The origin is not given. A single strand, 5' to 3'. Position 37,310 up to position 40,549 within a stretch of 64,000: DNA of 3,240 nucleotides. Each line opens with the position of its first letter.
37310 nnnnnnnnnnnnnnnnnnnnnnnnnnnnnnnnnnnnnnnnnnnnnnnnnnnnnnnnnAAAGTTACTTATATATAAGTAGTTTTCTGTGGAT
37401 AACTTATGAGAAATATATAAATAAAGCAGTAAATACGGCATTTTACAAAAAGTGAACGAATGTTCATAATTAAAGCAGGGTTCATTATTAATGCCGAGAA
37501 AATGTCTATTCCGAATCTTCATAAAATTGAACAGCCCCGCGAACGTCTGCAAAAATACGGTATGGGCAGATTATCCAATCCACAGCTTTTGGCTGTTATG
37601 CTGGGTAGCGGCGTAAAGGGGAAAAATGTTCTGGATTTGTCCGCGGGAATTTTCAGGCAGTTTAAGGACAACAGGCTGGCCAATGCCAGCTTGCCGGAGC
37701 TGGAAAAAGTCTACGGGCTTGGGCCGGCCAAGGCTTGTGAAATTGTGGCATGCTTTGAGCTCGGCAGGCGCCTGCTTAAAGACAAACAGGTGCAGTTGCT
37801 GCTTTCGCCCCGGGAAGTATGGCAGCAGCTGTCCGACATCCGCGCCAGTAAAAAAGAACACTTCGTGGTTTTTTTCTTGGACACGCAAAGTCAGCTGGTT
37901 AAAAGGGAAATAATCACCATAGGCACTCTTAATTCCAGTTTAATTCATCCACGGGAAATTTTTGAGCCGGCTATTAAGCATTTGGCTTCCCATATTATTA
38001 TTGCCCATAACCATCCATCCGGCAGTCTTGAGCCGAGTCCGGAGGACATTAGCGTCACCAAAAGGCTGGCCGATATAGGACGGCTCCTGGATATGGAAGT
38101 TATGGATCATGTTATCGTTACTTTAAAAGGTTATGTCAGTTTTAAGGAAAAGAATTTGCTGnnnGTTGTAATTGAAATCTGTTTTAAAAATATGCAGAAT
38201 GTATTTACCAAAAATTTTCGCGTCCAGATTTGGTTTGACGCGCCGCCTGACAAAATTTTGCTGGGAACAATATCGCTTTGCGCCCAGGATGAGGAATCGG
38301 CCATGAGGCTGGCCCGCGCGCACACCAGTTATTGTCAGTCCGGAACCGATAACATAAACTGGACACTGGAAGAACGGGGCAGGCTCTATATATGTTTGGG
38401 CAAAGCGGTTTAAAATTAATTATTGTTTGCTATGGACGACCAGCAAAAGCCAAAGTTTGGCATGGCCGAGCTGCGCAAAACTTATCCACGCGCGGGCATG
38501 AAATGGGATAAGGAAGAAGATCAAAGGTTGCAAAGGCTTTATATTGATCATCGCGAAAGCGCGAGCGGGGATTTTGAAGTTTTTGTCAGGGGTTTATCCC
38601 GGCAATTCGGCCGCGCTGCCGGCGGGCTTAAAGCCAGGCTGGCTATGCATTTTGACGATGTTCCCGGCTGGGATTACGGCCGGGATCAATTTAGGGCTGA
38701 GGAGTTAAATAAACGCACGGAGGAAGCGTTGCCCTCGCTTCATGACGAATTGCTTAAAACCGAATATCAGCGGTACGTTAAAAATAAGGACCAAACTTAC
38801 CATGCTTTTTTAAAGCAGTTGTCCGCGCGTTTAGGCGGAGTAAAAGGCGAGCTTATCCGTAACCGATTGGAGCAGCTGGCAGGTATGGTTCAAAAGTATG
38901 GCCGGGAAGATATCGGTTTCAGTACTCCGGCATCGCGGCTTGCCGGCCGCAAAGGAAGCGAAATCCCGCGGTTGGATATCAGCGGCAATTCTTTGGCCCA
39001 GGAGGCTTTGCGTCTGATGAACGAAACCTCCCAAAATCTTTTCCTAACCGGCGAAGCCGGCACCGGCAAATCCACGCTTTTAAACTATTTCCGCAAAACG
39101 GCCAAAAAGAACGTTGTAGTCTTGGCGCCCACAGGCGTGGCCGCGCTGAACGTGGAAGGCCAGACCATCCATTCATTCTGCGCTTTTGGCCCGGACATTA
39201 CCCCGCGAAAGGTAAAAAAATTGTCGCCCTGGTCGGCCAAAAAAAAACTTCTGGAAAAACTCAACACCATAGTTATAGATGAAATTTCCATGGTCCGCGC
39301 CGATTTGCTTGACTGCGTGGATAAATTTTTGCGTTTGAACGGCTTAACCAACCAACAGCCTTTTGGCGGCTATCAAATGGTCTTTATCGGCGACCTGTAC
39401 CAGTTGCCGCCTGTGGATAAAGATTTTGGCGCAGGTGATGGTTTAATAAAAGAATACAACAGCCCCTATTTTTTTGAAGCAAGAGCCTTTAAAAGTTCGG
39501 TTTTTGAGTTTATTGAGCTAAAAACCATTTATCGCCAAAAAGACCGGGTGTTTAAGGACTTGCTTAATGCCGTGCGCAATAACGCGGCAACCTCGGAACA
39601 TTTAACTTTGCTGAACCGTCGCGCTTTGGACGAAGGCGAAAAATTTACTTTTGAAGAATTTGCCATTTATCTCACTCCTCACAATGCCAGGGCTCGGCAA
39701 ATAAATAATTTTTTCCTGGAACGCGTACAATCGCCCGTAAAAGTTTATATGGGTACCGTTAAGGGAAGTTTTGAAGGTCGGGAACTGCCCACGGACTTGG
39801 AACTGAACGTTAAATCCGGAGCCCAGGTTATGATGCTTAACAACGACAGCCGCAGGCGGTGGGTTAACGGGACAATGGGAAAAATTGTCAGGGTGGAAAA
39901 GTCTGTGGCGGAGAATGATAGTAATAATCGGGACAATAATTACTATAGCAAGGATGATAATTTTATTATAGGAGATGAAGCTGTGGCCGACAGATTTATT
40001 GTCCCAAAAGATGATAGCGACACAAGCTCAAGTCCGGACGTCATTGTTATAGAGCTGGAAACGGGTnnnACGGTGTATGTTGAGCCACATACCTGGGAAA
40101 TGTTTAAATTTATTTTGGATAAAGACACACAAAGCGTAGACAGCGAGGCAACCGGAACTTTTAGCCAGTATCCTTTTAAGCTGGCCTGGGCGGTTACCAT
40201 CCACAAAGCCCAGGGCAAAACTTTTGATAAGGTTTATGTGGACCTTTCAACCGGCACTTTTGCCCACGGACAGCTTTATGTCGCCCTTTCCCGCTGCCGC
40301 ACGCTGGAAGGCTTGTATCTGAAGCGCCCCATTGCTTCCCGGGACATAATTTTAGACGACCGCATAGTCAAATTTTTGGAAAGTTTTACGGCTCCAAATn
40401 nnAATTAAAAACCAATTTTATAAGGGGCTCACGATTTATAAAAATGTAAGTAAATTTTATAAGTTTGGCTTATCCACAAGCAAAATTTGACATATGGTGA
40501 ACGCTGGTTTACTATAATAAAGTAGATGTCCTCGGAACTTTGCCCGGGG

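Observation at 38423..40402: Pif1-like helicase with an in-frame TAG and a novel roughly 200-aa N-terminal domain, next to RadC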

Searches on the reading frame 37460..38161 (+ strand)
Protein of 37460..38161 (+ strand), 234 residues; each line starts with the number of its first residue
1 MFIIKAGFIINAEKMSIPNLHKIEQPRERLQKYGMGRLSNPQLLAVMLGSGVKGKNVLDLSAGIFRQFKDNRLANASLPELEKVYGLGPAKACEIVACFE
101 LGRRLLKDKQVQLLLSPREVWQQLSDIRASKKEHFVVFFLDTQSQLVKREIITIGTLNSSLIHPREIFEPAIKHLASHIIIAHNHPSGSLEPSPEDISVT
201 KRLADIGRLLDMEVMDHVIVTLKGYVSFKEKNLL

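Call 4: search_protein_families(library=pfam, proteins=[window:37460-38161:+], max_evalue=0.01)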
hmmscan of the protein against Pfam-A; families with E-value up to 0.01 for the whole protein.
window:37460-38161:+ (234 aa): 2 families
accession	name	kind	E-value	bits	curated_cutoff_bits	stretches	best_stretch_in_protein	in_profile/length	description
PF04002.20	RadC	-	5.8e-41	139.7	22.1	1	117-232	4-120/121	RadC-like JAB domain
PF20582.4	UPF0758_N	-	4.5e-20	71.9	27.1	1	18-93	2-77/77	UPF0758 N-terminal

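Call 52: search_protein_families(library=ncbifam, proteins=[window:37460-38161:+], max_evalue=0.00001)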
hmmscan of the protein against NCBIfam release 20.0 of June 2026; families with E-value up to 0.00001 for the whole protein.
window:37460-38161:+ (234 aa): 2 families
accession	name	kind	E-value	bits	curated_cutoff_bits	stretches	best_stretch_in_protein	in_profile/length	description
NF000642.1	PRK00024.1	equivalog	1.7e-66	223.9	180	1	27-233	1-211/212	RadC family protein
TIGR00608.1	radc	subfamily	2.7e-60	203.8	133.85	1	25-234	1-218/218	RadC family protein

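Call 56: search_protein_families(library=padloc, proteins=[window:37460-38161:+], max_evalue=0.001)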
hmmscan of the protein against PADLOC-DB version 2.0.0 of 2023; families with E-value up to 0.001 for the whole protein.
window:37460-38161:+ (234 aa): 0 families

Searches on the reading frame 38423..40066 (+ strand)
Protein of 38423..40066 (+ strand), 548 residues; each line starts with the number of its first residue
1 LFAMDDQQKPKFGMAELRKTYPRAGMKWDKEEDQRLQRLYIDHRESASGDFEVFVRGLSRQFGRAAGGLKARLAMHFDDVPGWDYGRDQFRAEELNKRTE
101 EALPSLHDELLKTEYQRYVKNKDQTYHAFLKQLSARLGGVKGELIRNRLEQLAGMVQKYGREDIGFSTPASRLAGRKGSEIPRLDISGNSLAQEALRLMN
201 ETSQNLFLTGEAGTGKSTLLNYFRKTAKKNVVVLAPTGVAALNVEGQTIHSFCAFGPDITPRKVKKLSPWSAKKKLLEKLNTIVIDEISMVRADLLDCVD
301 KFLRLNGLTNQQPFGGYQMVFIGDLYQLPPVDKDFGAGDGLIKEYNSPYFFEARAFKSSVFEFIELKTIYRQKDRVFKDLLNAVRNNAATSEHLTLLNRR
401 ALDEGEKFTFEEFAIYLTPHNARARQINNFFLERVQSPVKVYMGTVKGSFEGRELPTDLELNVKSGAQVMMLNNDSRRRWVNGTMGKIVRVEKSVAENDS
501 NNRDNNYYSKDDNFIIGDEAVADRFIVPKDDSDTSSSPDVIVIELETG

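Call 4: search_protein_families(library=pfam, proteins=[window:38423-40066:+], max_evalue=0.01)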
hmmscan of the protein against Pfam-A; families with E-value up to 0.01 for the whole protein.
window:38423-40066:+ (548 aa): 10 families
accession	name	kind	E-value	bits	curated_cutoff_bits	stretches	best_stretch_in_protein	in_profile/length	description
PF05970.20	PIF1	-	9.1e-31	107.6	25.9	1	198-335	17-159/223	PIF1-like helicase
PF13604.12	AAA_30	-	1.5e-14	54.6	27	1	198-399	13-182/191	AAA domain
PF13245.12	AAA_19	-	7e-12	46.1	25.1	1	201-331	9-132/134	AAA domain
PF13479.12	AAA_24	-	1.6e-06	28.6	27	1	204-301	3-86/195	AAA domain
PF13401.12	AAA_22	-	3.6e-06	27.7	27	1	202-323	4-122/130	AAA domain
PF13191.12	AAA_16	-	5.3e-06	27.5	32.6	1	199-235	20-57/167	AAA ATPase domain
PF00270.35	DEAD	-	0.00052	20.2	26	0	194-245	6-62/167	DEAD/DEAH box helicase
PF21530.3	Pif1_2B_dom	-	0.0021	18.1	23.9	1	460-490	15-46/47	DNA helicase Pif1, 2B domain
PF00005.33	ABC_tran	-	0.0079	17.2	25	0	201-228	9-36/137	ABC transporter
PF07728.20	AAA_5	-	0.0088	16.5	22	0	205-297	1-84/139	AAA domain (dynein-related subfamily)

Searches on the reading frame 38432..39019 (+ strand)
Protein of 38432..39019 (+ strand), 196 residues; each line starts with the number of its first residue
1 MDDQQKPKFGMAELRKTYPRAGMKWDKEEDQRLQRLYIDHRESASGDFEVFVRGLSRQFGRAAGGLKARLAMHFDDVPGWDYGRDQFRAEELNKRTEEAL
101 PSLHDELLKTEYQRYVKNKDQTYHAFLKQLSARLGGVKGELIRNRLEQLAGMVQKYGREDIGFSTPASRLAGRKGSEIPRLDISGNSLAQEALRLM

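Call 16: search_protein_families(library=pfam, proteins=[window:38432-39019:+], max_evalue=10)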
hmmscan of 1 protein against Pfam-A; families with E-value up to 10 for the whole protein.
seq(196 aa): 1 family
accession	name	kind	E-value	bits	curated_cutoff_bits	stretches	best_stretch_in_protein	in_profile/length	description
PF21650.2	DnaG_cat_HB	-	0.15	12.6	27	1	111-146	10-45/63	DNA primase DnaG, catalytic core, helical bundle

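Call 34: predict_structure(alignment_id=A2)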
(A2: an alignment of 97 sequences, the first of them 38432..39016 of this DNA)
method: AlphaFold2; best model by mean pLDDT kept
length: 195 residues; sequences in the alignment: 97
mean_pLDDT: 85.9   pTM: 0.57
mean pLDDT of the five models: 85.9, 85.7, 85.4, 84.2, 83.5
residues with pLDDT >= 90: 121; 70-90: 47; 50-70: 13; < 50: 14
segments of 3 or more residues with pLDDT < 50: 1-6, 168-175
pLDDT, mean of each block of 10 residues (from residue 1): 52 82 90 95 86 93 93 92 88 95 95 95 96 95 96 93 59 53 85 82
secondary structure, 60 per line:
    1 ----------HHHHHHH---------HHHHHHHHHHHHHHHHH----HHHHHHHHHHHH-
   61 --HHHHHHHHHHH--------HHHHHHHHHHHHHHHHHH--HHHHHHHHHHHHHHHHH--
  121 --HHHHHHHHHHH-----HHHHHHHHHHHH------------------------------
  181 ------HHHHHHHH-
elements in order: H11-17 H27-43 H48-59 H63-73 H82-99 H102-118 H123-133 H139-150 H187-194

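Call 40: search_protein_representatives(protein=window:38432-38986:+)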
Query: 185 residues. Proteins with E-value up to 0.001 (for the whole library): 17; up to 1e-10: 11; up to 1e-30: 4. The best 17 are listed.
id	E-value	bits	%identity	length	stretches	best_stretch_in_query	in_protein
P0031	1.1e-46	175.2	52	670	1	9-167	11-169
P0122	3.6e-41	157.2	49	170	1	11-162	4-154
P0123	2.0e-36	141.8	43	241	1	8-182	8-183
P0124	1.8e-34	135.4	54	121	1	2-119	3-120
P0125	9.0e-27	110.3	48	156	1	2-111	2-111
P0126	1.5e-24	103.1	52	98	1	6-90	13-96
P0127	1.7e-24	102.9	38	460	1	18-169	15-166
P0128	2.2e-24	102.5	54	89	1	2-86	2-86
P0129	3.0e-20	89.1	35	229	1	2-163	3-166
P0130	7.8e-20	87.7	44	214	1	2-105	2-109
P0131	7.0e-12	61.8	35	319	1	4-109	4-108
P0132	5.1e-10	55.8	32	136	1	1-118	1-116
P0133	1.1e-08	51.4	39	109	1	104-184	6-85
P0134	7.3e-07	45.5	48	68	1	2-51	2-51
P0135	2.8e-06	43.6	44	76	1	8-67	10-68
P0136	2.0e-05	40.8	47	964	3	11-42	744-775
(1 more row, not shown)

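Call 62: search_solved_structures(query=A4, max_evalue=10, show_alignments=2)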
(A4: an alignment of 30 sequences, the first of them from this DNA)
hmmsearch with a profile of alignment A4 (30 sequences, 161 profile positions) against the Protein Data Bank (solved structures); distinct sequences matched with E-value up to 10: 9.
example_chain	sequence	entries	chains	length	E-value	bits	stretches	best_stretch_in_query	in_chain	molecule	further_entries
2k9n_A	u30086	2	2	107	0.16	15.1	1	26-71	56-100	MYB24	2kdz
1mbe_A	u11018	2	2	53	0.19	14.8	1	24-49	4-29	MYB PROTO-ONCOGENE PROTEIN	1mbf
1guu_A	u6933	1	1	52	0.2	14.8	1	24-49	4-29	MYB PROTO-ONCOGENE PROTEIN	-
6taz_B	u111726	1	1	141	0.25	14.4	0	25-63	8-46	Protein timeless homolog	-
2d9a_A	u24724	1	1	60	0.6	13.2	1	24-45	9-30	Myb-related protein B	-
9xof_A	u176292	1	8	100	0.61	13.1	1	99-160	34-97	Pre-mRNA-splicing regulator WTAP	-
8xks_I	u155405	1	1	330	0.98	12.5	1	36-73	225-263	Tic22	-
8xqw_Q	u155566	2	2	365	1.1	12.3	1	36-73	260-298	Tic22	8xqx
1h88_C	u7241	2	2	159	4.5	10.3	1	24-45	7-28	MYB PROTO-ONCOGENE PROTEIN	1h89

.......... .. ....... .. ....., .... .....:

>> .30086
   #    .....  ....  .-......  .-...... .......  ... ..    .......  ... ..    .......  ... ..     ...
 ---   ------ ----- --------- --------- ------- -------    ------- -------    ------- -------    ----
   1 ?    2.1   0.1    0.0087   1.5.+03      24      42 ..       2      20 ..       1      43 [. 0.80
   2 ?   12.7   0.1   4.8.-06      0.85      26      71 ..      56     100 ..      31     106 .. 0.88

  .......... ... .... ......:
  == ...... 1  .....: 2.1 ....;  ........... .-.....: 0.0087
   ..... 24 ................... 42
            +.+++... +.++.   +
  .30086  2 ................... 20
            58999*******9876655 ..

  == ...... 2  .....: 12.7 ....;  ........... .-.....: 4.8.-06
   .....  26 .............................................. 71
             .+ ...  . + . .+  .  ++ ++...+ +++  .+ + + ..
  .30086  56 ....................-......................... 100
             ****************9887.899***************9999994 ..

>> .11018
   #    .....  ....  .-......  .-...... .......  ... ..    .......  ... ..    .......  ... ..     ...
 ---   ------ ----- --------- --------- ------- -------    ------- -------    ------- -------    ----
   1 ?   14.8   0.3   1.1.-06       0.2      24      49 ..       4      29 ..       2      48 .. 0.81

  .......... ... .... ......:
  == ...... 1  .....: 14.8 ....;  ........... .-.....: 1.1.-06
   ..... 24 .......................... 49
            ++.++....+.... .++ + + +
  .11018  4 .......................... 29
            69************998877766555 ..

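Call 63: search_protein_families(library=pfam, alignment_id=A4, max_evalue=1)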
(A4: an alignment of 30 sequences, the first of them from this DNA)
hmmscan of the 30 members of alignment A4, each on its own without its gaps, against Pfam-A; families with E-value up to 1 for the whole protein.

A. member 1, seq(160 aa): 1 family
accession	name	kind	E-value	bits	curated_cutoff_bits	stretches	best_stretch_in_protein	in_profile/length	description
PF21650.2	DnaG_cat_HB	-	0.12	12.9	27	1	111-146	10-45/63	DNA primase DnaG, catalytic core, helical bundle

B. families by the number of members that match (of 30 scanned): 37 families (the first 25 are shown)
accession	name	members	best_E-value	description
PF00249.37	Myb_DNA-binding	10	0.0051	Myb-like DNA-binding domain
PF13921.12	Myb_DNA-bind_6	9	0.00057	Myb-like DNA-binding domain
PF16238.11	DUF4897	5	0.0052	Domain of unknown function (DUF4897)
PF13350.11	Y_phosphatase3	4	0.012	Tyrosine phosphatase family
PF13537.11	GATase_7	2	0.081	Glutamine amidotransferase domain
PF17944.6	Arg_decarbox_C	2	0.12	Arginine decarboxylase C-terminal helical extension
PF10423.15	AMNp_N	1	0.00059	Bacterial AMP nucleoside phosphorylase N-terminus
PF05176.20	ATP-synt_10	1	0.0025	ATP10 protein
PF05954.17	Phage_GPD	1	0.0035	Phage tail baseplate hub (GPD)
PF21227.3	Myb_DNA-binding_7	1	0.016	Myb-like DNA-binding domain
PF17804.6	TSP_NTD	1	0.022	Tail specific protease N-terminal domain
PF08565.17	CDC37_M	1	0.023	Cdc37 Hsp90 binding domain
PF24104.1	At5g52880_ARM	1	0.024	F-box protein At5g52880 ARM repeat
PF11626.13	Rap1_C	1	0.024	TRF2-interacting telomeric protein/Rap1 - C terminal domain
PF07079.16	DUF1347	1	0.024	Protein of unknown function (DUF1347)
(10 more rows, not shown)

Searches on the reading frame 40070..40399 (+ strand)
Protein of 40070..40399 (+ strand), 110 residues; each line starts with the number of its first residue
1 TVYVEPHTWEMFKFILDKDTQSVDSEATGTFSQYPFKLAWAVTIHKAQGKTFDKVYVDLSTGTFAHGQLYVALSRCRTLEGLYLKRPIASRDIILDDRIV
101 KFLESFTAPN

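Call 4: search_protein_families(library=pfam, proteins=[window:40070-40399:+], max_evalue=0.01)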
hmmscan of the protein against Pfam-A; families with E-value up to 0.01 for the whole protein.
window:40070-40399:+ (110 aa): 3 families
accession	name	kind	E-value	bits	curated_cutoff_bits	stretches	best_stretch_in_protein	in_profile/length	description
PF13538.12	UvrD_C_2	-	2e-08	34.4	27.4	1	38-78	1-47/52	UvrD-like helicase C-terminal domain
PF02689.20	Herpes_Helicase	-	6.9e-05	21.5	27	1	30-84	721-776/808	Helicase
PF01443.25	Viral_helicase1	-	0.00061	20.1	21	1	35-78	178-222/228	Viral superfamily 1 RNA helicase core domain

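Call 12: list_cluster_members(proteins=[P0001, window:40073-40399:+, window:40100-40399:+])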
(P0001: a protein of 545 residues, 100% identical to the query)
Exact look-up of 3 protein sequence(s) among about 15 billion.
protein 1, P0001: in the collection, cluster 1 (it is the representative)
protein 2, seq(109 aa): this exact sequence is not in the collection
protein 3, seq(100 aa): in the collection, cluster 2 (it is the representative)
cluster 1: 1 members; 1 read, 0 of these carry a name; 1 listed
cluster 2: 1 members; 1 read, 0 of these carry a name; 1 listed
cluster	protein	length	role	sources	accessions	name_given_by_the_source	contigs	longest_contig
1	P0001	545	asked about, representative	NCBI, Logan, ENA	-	-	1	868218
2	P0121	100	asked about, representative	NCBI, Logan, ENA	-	-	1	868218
